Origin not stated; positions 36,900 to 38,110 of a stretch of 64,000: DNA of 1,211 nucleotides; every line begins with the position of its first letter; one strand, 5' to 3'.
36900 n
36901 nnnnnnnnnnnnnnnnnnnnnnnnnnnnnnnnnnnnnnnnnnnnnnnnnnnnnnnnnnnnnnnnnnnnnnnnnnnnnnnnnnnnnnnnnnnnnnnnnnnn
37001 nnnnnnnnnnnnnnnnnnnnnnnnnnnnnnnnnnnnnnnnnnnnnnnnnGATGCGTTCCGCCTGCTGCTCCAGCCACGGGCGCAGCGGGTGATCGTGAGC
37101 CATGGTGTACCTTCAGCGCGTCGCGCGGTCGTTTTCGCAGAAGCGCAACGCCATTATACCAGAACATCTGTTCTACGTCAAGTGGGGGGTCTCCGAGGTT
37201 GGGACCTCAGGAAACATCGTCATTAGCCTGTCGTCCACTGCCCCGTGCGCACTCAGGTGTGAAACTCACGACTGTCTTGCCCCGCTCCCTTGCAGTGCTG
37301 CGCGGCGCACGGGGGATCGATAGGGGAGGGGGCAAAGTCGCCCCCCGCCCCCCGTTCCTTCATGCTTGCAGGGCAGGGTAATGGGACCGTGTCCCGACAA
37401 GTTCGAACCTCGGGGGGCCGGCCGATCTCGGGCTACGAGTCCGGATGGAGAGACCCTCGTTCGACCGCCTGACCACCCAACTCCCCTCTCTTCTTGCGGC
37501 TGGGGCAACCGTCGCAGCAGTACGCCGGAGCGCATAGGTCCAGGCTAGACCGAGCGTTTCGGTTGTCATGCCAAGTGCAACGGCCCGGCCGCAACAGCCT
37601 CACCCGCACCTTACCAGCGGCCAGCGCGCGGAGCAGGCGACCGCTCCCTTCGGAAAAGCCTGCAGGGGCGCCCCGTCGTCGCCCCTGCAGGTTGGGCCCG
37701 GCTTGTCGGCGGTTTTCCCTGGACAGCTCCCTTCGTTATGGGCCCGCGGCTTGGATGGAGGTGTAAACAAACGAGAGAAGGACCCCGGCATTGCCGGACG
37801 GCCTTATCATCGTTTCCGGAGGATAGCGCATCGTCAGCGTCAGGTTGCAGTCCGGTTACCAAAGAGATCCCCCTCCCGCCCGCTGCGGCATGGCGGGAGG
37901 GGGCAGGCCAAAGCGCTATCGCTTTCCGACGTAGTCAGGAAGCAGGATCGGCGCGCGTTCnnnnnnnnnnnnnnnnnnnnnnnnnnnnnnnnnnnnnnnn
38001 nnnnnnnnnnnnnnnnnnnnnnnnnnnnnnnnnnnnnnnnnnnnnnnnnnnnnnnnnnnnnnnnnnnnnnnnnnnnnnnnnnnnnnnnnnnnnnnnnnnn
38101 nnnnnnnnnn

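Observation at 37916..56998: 13-gene, 19-kb operon joining class I fumarase, tandem HdrA, HdrBC, MvhD, an FrhB-like protein and a soluble fumarate-reductase-like FrdAB pair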

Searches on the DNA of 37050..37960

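Call 42: search_rna_families(source=window, start=37050, end=37960, threshold=evalue, max_evalue=1)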
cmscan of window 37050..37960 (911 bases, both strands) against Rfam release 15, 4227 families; matches with E-value up to 1: 0.
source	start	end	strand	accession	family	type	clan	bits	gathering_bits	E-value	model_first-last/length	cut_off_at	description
